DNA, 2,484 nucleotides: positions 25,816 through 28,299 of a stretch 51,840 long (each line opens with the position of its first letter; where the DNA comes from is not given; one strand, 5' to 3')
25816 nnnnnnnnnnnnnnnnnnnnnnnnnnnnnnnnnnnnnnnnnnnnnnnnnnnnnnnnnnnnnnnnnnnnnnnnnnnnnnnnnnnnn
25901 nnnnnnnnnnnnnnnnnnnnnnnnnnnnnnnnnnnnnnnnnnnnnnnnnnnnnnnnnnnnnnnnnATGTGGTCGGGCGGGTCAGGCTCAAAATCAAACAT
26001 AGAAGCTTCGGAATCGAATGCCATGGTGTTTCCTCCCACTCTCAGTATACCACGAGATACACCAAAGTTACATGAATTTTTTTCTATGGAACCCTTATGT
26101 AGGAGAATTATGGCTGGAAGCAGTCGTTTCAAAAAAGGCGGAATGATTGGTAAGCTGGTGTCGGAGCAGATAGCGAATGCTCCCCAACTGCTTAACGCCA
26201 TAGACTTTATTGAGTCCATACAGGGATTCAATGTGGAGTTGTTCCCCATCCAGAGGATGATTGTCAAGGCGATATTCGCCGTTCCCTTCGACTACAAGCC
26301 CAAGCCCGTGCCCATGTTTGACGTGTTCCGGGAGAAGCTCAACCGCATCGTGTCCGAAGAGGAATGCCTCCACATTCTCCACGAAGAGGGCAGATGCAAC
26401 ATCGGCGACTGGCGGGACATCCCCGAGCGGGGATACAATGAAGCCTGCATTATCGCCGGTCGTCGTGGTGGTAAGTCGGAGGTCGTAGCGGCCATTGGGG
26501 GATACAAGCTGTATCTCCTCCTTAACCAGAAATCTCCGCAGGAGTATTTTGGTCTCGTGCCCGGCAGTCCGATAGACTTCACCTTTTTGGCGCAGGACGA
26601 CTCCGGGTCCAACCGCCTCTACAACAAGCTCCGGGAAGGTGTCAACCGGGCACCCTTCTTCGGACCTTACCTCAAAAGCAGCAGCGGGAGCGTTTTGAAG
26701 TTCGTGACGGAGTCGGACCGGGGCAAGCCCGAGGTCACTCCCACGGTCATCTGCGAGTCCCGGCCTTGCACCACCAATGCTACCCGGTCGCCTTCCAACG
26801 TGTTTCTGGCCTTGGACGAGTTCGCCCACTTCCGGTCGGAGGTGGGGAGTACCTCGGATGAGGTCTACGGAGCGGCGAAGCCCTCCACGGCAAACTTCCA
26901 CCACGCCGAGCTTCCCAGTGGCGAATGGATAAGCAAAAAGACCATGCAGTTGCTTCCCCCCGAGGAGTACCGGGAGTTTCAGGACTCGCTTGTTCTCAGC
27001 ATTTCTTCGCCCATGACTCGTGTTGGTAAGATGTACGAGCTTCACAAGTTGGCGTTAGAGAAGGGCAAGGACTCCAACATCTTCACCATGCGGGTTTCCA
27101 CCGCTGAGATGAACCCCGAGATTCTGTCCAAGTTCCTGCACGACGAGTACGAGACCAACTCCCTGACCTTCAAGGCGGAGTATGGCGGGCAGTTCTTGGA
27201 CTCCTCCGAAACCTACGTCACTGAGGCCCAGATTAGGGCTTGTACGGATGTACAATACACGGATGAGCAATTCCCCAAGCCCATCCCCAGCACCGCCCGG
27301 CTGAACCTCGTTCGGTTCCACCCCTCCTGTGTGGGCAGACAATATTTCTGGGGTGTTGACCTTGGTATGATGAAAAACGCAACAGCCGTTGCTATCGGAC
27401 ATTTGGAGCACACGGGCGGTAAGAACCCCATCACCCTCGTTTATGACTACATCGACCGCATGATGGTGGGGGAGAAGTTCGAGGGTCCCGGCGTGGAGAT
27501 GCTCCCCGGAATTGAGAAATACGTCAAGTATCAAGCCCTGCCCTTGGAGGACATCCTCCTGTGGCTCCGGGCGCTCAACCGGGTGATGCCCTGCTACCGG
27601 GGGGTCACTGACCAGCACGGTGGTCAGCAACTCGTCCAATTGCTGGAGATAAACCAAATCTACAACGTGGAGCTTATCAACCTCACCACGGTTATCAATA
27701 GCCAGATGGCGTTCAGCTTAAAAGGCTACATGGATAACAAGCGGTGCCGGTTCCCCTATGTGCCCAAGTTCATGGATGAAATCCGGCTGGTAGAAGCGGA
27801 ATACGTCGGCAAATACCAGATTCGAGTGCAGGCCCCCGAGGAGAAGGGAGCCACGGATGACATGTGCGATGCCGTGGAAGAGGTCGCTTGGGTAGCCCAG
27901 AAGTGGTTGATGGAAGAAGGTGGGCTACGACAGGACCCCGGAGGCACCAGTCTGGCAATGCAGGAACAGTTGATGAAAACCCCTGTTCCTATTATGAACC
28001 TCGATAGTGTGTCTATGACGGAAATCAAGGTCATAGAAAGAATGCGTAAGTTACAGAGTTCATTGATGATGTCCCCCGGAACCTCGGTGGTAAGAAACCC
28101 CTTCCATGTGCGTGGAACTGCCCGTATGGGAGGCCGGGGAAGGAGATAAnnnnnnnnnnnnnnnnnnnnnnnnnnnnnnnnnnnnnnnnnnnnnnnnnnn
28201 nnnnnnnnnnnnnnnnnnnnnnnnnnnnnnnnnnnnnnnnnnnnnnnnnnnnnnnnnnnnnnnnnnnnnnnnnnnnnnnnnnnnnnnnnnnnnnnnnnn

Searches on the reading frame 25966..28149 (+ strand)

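Call 25: search_protein_families(library=pfam, max_evalue=0.001, proteins=[window:25966-28149:+])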
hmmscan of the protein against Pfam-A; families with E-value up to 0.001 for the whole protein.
window:25966-28149:+ (727 aa): 0 families

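Call 26: search_protein_families(library=phrogs, max_evalue=0.001, proteins=[window:25966-28149:+])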
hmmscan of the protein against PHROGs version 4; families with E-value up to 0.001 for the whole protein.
window:25966-28149:+ (727 aa): 3 families
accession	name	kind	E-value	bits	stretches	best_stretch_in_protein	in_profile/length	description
phrog_17415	-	head and packaging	3.2e-08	33.1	1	276-421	520-657/940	terminase large subunit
phrog_2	-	head and packaging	9.2e-06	25.7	1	161-637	281-585/807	terminase large subunit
phrog_9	-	head and packaging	1.4e-05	25.1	0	78-191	188-256/812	terminase large subunit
